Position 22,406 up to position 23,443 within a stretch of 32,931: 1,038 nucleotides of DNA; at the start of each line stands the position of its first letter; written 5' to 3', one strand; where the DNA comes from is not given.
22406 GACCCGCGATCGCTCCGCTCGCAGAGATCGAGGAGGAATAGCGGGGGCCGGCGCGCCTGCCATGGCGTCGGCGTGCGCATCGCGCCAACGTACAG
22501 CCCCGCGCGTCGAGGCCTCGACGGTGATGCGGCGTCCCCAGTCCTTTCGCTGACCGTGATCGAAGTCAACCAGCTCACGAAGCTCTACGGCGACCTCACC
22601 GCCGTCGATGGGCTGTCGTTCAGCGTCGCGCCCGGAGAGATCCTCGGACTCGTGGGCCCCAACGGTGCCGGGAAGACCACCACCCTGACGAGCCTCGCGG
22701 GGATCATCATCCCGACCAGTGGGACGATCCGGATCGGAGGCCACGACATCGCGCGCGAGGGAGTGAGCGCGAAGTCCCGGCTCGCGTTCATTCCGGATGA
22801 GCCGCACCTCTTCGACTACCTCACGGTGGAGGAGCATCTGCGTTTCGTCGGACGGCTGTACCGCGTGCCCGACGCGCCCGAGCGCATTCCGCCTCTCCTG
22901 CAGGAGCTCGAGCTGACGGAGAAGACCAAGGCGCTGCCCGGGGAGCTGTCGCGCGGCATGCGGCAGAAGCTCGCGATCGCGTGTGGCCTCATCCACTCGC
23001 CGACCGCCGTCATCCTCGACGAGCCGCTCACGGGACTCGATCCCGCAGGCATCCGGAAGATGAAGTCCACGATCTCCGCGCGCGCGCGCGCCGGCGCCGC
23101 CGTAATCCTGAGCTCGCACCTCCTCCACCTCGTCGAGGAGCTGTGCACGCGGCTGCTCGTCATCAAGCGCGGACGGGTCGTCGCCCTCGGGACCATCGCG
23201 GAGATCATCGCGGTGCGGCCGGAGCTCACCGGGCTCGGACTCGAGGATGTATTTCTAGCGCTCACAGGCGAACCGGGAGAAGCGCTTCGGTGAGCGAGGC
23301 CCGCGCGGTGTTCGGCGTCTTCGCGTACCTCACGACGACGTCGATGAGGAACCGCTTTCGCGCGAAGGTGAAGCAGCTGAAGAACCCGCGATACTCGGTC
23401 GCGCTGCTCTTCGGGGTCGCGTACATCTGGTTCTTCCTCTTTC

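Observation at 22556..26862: Tightly overlapped four-gene module: ABC ATPase, putative ABC exporter, small membrane protein, LytS-type kinase without a regulator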

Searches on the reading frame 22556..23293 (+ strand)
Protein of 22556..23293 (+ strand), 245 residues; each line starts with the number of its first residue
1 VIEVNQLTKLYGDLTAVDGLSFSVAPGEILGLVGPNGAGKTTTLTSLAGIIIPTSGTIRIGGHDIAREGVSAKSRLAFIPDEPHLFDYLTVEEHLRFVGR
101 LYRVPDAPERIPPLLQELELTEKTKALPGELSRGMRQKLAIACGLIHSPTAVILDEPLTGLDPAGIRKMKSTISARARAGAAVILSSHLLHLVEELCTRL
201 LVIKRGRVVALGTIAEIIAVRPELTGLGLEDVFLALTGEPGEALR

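Call 8: search_protein_families(library=pfam, proteins=[window:22556-23293:+], max_evalue=0.01)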
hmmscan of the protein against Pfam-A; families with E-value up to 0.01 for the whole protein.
window:22556-23293:+ (245 aa): 3 families
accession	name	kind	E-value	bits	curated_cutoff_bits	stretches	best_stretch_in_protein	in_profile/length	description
PF00005.33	ABC_tran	-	1.9e-30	106.7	25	1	18-158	2-136/137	ABC transporter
PF13304.12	AAA_21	-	1e-09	39.3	27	1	115-193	222-303/304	AAA domain, putative AbiEii toxin, Type IV TA system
PF00448.28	SRP54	-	0.00069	19.8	22.7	1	31-69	5-43/196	SRP54-type protein, GTPase domain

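Call 30: search_protein_families(library=ncbifam, proteins=[window:22556-23293:+], max_evalue=0.01)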
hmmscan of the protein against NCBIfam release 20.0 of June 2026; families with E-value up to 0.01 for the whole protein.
window:22556-23293:+ (245 aa): 191 families (the best 25 are shown)
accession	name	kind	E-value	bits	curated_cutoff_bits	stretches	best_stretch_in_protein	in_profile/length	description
TIGR01188.1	drrA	subfamily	2.3e-59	201.1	312.45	1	9-217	1-211/302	daunorubicin resistance ABC transporter, ATP-binding protein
TIGR03522.1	GldA_ABC_ATP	equivalog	1.5e-52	178.9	402.6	1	2-219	3-221/301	gliding motility-associated ABC transporter ATP-binding subunit GldA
NF010060.0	PRK13537.1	equivalog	3.4e-48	164.1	521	1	2-219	16-235/314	nodulation factor ABC transporter ATP-binding protein NodI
NF033858.1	ABC2_perm_RbbA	equivalog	5.7e-46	156.9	1050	1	2-236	267-500/909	ribosome-associated ATPase/putative transporter RbbA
TIGR03740.1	galliderm_ABC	subfamily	3.5e-45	154.4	309.75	1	3-209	2-203/223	lantibiotic protection ABC transporter ATP-binding subunit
TIGR04406.1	LPS_export_lptB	equivalog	1e-42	146.1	240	1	2-219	2-224/239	LPS export ABC transporter ATP-binding protein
NF010059.0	PRK13536.1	equivalog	7.8e-42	143.2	549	1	2-218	44-262/342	nodulation factor ABC transporter ATP-binding protein NodI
TIGR03864.1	PQQ_ABC_ATP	hypoth_equivalog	1.8e-40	138.9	302.25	1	2-237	2-236/236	ABC transporter, ATP-binding subunit, PQQ-dependent alcohol dehydrogenase system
TIGR01288.1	nodI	equivalog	4.3e-39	134.3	424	1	2-217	5-222/303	nodulation factor ABC transporter ATP-binding protein NodI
TIGR03410.1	urea_trans_UrtE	equivalog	2.8e-37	128.4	285.8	1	3-217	2-219/230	urea ABC transporter ATP-binding subunit UrtE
TIGR01257.1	rim_protein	equivalog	8.3e-35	119.1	4012.85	1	2-216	1938-2156/2272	rim ABC transporter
NF010061.0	PRK13538.1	equivalog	2.3e-33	115.4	195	1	1-189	5-192/211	cytochrome c biogenesis heme-transporting ATPase CcmA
TIGR04521.1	ECF_ATPase_2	equivalog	3.5e-33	114.9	330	1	14-229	18-244/279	energy-coupling factor transporter ATPase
TIGR01189.1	ccmA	equivalog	5e-33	114.4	131.6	1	3-189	2-186/198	heme ABC exporter ATP-binding protein CcmA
TIGR03258.1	PhnT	equivalog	2.1e-31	109.3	499.15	1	2-216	9-226/359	2-aminoethylphosphonate ABC transport system ATP-binding subunit PhnT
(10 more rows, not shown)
